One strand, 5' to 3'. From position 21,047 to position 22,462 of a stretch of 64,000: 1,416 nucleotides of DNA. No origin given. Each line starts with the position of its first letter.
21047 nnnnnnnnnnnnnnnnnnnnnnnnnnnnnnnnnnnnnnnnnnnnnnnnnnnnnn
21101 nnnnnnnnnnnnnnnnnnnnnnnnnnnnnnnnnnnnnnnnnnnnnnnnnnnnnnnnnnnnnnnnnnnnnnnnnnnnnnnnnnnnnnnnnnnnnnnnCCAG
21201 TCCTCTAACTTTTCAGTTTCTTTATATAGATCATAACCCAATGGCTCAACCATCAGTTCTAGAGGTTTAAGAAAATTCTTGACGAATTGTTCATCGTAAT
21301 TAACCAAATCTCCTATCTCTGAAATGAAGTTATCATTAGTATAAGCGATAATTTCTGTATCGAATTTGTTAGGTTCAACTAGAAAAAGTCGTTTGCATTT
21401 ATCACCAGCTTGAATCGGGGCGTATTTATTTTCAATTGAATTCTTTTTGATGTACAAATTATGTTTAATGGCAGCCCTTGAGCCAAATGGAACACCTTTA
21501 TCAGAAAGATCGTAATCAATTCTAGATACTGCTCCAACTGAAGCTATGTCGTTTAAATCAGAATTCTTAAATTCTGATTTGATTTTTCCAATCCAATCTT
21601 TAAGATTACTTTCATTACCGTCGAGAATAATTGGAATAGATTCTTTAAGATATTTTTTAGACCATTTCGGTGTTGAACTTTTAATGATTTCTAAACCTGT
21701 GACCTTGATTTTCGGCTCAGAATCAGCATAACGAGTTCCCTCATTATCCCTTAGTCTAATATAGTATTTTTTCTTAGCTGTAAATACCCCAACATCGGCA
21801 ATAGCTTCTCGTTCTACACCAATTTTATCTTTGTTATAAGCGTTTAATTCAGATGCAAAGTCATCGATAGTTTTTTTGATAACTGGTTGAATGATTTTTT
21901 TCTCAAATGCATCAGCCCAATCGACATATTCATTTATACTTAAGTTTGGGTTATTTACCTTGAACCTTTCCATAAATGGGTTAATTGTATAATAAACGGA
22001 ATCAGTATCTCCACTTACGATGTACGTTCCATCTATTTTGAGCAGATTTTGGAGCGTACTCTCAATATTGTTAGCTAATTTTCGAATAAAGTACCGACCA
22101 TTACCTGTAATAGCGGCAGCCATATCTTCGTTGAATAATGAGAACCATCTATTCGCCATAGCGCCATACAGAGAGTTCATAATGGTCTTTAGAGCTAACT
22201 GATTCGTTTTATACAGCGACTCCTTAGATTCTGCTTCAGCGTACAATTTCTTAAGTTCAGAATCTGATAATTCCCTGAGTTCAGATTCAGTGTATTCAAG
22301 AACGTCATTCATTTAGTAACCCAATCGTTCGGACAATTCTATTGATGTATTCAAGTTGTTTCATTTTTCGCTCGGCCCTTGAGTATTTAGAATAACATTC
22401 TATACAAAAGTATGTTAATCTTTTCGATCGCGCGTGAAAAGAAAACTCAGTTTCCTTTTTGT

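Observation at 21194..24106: Family-B DNA polymerase split into two cistrons with a CxxC zinc-ribbon mini-gene at the split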

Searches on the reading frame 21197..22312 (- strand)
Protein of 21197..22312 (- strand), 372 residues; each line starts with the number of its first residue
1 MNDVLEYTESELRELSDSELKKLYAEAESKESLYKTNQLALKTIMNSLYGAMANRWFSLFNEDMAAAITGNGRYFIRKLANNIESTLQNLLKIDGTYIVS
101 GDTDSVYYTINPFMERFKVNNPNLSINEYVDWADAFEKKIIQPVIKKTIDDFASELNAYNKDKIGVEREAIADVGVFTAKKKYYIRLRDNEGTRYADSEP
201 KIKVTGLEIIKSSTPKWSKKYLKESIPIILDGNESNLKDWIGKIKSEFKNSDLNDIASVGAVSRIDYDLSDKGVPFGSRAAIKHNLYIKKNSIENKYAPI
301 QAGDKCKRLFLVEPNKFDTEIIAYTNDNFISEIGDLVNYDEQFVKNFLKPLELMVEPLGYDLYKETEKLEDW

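Call 3: search_protein_families(library=pfam, proteins=[window:21197-22312:-], max_evalue=0.1)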
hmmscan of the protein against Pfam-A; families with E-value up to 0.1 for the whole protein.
window:21197-22312:- (372 aa): 2 families
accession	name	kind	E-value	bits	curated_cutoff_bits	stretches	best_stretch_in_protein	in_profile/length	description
PF00136.26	DNA_pol_B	-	6.9e-15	55.2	23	1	25-111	139-237/453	DNA polymerase family B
PF20286.3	divDNApol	-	0.00037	19.3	25.7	0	97-231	393-525/705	Divergent Family B DNA polymerase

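Call 17: search_dna_similar(query=window:21197-22312:-, collection=phages, mode=protein, max_rows=60, rows=spread)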
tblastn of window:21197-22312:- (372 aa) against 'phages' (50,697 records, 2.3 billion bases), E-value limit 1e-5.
Records with a match: 2625; places in all: 2629; records where one place covers at least 80% of the query: 2471.
Best place of each record, by identity: 60-80% 6; <60% 2619.
By first word of the organism name: Escherichia 675; Synechococcus 377; Klebsiella 334; Salmonella 199; Vibrio 136; Aeromonas 92; Shigella 89; Acinetobacter 71; Cyanophage 61; Enterobacter 59; and 61 more.
By host as written in the record: - 468; Escherichia coli 281; Klebsiella pneumoniae 115; Synechococcus 107; Synechococcus sp. 38; Aeromonas salmonicida 38; Escherichia coli O157:H7 38; Salmonella enterica 30; and 573 more.
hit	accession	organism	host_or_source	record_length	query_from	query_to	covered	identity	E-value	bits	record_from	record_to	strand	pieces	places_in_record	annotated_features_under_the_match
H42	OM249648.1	Vibrio phage phiKT1024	Vibrio sp.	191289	3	372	99%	65.9%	2e-154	486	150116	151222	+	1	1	putative DNA polymerase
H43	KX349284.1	Synechococcus phage S-RIM2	Synechococcus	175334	38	360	87%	35.6%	6e-53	194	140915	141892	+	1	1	DNA polymerase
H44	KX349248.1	Synechococcus phage S-RIM2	Synechococcus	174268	38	360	87%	35.3%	2e-52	192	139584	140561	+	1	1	DNA polymerase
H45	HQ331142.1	Salmonella phage vB_SenM-S16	Salmonella enterica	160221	26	371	93%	32.8%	3e-36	145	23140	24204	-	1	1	DNA polymerase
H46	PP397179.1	Morganella phage vB_Mm5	Morganella morganii 5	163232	27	371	93%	32.4%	1e-37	149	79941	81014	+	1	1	DNA-directed DNA polymerase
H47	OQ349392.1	Escherichia phage KIT06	Escherichia coli NBRC 3972:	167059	26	370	93%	32.3%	4e-35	142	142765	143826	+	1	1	DNA polymerase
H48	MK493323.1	Synechococcus phage S-RIM8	Synechococcus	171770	38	360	87%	34.4%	1e-50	187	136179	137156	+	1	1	DNA polymerase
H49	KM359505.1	Prochlorococcus phage P-TIM68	Prochlorococcus sp. MIT9515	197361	38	364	88%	33.9%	1e-48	181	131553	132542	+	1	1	putative DNA polymerase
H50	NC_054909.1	Escherichia phage EC121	Escherichia coli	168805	26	370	93%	32.0%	2e-34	140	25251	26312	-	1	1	DNA polymerase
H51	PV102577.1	Escherichia phage vB_EcoM_BMB16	Escherichia coli DH5[alpha]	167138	26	370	93%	32.0%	2e-34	140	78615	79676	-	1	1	DNA polymerase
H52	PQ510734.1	Escherichia phage A6-6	Escherichia coli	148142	26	370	93%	32.0%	2e-34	140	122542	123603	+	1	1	DNA polymerase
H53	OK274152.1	Escherichia phage APTC-EC-2A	Escherichia coli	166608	26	370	93%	32.0%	2e-34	140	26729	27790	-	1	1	DNA polymerase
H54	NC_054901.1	Citrobacter phage PhiZZ23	Citrobacter rodentium DBS100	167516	26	370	93%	32.0%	2e-34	140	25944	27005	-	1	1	DNA polymerase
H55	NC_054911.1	Escherichia phage ECO4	Escherichia coli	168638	26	370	93%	32.0%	2e-34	140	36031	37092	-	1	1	DNA polymerase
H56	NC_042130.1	Escherichia phage slur04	Escherichia coli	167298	26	370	93%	32.0%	2e-34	140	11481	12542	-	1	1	polB: DNA polymerase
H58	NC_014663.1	Acinetobacter phage Acj9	Acinetobacter johnsonii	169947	26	359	90%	33.0%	7e-37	147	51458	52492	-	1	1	43B: DNA polymerase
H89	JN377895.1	Aeromonas phage Aes012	Aeromonas sp.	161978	25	356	89%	30.5%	8e-36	144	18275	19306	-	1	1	split DNA polymerase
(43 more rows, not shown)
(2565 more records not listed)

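Call 18: get_annotated_region(hit=H58, flank=4000)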
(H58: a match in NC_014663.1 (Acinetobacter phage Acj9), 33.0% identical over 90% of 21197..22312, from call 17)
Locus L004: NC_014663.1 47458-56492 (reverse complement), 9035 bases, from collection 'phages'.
description: Acinetobacter phage Acj9, complete genome.
organism: Acinetobacter phage Acj9 (NCBI taxid 760939)
taxonomy: Viruses; Duplodnaviria; Heunggongvirae; Uroviricota; Caudoviricetes; Straboviridae; Twarogvirinae; Acajnonavirus; Acajnonavirus acj9
host: Acinetobacter johnsonii; source: -; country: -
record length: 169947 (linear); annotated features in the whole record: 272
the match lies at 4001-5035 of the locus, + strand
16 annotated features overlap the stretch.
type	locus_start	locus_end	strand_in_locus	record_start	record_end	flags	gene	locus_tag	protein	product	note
CDS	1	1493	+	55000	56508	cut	43A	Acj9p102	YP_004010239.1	DNA polymerase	-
CDS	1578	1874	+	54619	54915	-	-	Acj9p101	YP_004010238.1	hypothetical protein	-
CDS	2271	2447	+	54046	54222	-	-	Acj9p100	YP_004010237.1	hypothetical protein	-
CDS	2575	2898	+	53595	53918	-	-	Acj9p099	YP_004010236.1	hypothetical protein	-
CDS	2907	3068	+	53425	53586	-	-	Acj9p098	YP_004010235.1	hypothetical protein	-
CDS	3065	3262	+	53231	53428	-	-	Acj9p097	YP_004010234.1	hypothetical protein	-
CDS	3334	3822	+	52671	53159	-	-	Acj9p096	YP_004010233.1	DNA binding protein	similar to Xanthomonas phage Xp15 DNA binding protein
CDS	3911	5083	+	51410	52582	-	43B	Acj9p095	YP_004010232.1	DNA polymerase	-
CDS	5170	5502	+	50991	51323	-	-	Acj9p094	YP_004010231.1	hypothetical protein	-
CDS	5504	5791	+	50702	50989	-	-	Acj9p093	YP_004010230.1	hypothetical protein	-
CDS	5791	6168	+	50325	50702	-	-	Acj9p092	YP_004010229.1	hypothetical protein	-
CDS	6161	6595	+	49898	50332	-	-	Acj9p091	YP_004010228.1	hypothetical protein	-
CDS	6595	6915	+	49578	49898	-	-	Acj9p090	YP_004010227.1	hypothetical protein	-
CDS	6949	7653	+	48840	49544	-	42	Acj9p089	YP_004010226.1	thymidylate synthase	-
CDS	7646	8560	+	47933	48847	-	-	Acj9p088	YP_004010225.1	hypothetical protein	-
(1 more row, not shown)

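Call 19: get_annotated_region(hit=H89, flank=4000)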
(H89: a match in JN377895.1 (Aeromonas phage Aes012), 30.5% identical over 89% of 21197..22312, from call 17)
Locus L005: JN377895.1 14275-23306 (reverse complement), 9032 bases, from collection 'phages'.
description: Aeromonas phage Aes012, complete genome.
organism: Aeromonas phage Aes012 (NCBI taxid 1198014)
taxonomy: Viruses; Duplodnaviria; Heunggongvirae; Uroviricota; Caudoviricetes; Straboviridae; Tulanevirus; Tulanevirus aes12
host: Aeromonas sp.; source: -; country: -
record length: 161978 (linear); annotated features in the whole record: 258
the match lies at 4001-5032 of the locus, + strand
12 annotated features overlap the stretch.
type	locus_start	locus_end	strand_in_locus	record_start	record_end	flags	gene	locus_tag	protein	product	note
CDS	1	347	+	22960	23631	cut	-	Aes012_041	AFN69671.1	sliding clamp protein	gp45; DNA polymerase accessory protein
CDS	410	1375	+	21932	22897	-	-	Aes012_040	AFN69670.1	clamp loader large subunit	gp44; DNA polymerase accessory protein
CDS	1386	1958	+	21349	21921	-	-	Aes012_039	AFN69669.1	clamp loader small subunit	gp62; DNA polymerase accessory protein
CDS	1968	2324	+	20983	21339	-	regA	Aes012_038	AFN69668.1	translational repressor of early genes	RegA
CDS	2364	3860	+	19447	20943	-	-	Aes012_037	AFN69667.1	split DNA polymerase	gp43; N-terminal part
CDS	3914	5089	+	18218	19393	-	-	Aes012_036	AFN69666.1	split DNA polymerase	gp43; C-terminal part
CDS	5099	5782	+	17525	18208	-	-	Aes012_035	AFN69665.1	dCMP hydroxymethylase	gp42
CDS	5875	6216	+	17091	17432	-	-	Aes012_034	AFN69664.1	head vertex assembly chaperone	gp40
CDS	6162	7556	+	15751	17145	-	-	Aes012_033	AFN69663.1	replication and recombination DNA helicase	gp41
CDS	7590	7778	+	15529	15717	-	-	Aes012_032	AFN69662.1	hypothetical protein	gp61.1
CDS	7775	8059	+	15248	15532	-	-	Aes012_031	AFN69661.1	hypothetical protein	-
CDS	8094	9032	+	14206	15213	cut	-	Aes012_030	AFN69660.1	DNA primase subunit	gp61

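Call 39: find_related_loci(query=A3, collection=viral_contigs, flank=4000)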
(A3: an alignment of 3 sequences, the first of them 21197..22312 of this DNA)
Query A3 (372 aa) in viral_contigs; peptide patterns used: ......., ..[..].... (x = any residue, [..] = any of these).
100 stretches matched a pattern; 17 encode a relative of the query (tblastn E <= 1e-3); 17 distinct loci.
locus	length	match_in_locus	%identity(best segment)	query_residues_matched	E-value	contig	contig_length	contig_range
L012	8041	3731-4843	69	1-372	3e-169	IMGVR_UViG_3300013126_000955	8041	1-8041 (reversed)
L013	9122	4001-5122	67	1-372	1e-167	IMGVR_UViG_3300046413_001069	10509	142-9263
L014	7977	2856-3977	66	1-372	2e-167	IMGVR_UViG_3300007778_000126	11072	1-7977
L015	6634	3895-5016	66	1-372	4e-168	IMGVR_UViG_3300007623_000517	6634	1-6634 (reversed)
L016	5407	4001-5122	66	1-372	1e-168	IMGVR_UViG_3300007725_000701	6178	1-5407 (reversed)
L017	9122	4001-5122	67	1-372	5e-167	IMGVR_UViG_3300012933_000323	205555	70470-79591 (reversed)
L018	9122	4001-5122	67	1-372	3e-165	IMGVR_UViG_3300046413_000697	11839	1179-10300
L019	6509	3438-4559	65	1-372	1e-165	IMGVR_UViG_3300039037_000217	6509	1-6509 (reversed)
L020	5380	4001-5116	63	1-372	4e-163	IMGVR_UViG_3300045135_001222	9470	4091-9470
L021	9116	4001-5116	64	1-372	4e-162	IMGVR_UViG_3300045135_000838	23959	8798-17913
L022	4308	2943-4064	63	1-372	1e-161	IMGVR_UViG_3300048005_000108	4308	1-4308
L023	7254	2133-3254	56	1-372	7e-139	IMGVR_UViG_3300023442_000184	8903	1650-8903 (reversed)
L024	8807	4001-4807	70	104-372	3e-125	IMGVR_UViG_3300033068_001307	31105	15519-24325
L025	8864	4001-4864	63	91-372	3e-121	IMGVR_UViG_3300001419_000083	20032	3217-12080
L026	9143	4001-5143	32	3-371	3e-55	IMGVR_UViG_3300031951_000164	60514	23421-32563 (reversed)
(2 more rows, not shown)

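Call 80: search_protein_families(library=pfam, proteins=[L012:1874-3460:+, L025:1457-2011:+, L025:2001-2318:+, L023:1345-2127:+, L024:2530-3189:+, L012:3204-3473:+], max_evalue=0.01)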
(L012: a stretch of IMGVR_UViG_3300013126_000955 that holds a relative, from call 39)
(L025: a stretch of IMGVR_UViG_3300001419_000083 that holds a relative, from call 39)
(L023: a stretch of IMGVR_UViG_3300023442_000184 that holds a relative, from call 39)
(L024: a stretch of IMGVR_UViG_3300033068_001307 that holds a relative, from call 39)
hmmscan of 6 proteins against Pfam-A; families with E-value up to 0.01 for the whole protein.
L012:1874-3460:+ (529 aa): 2 families
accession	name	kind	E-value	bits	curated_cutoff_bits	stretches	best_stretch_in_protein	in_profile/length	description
PF24308.1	DUF7487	-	5e-24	85.9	27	1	69-181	4-116/220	Family of unknown function (DUF7487)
PF25680.1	Mom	-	6.3e-06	26.4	27.1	1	355-517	3-183/202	Mom protein family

L025:1457-2011:+ (185 aa): 0 families

L025:2001-2318:+ (106 aa): 0 families

L023:1345-2127:+ (261 aa): 1 family
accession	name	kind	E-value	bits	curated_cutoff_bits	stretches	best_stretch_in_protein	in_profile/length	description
PF13395.12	HNH_4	-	0.0003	21.1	22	1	30-56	17-43/54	HNH endonuclease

L024:2530-3189:+ (220 aa): 2 families
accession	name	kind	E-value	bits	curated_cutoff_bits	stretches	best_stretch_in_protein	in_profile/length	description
PF00136.26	DNA_pol_B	-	1.2e-11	44.5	23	1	26-121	142-247/453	DNA polymerase family B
PF14890.11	Intein_splicing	-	1e-07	32.4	35.8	1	119-217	10-93/155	Intein splicing domain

L012:3204-3473:+ (90 aa): 0 families

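Call 90: search_protein_families(library=phrogs, alignment_id=A5, max_evalue=0.01)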
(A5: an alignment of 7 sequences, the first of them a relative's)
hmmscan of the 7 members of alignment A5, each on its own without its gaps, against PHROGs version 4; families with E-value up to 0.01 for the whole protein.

A. member 1, L013:3770-3991:+ (74 aa): 6 families
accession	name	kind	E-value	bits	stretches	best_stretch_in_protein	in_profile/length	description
phrog_5558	-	moron, auxiliary metabolic gene and host takeover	2.3e-05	25.7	1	13-59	57-104/130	Lar-like restriction alleviation protein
phrog_2340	-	DNA, RNA and nucleotide metabolism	3.5e-05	25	1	17-60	4-49/171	endonuclease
phrog_2255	-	DNA, RNA and nucleotide metabolism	0.00027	21.4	1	13-56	41-88/211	HNH endonuclease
phrog_3314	-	unknown function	0.00041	20.9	1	19-69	4-59/286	-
phrog_2633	-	DNA, RNA and nucleotide metabolism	0.00043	21.5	1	16-59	8-52/142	endonuclease VII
phrog_1035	-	DNA, RNA and nucleotide metabolism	0.0032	18.4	1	4-57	46-100/271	endonuclease VII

B. families by the number of members that match (of 7 scanned): 10 families
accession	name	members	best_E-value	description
phrog_2340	-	6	3.3e-05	endonuclease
phrog_2255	-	6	0.00013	HNH endonuclease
phrog_5558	-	5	2.3e-05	Lar-like restriction alleviation protein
phrog_2633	-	4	2.7e-05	endonuclease VII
phrog_3314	-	3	5.1e-05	-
phrog_1035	-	2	0.0032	endonuclease VII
phrog_19863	-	1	0.0018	-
phrog_24253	-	1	0.0029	zinc-finger domain protein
phrog_6611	-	1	0.0032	-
phrog_2539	-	1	0.0037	-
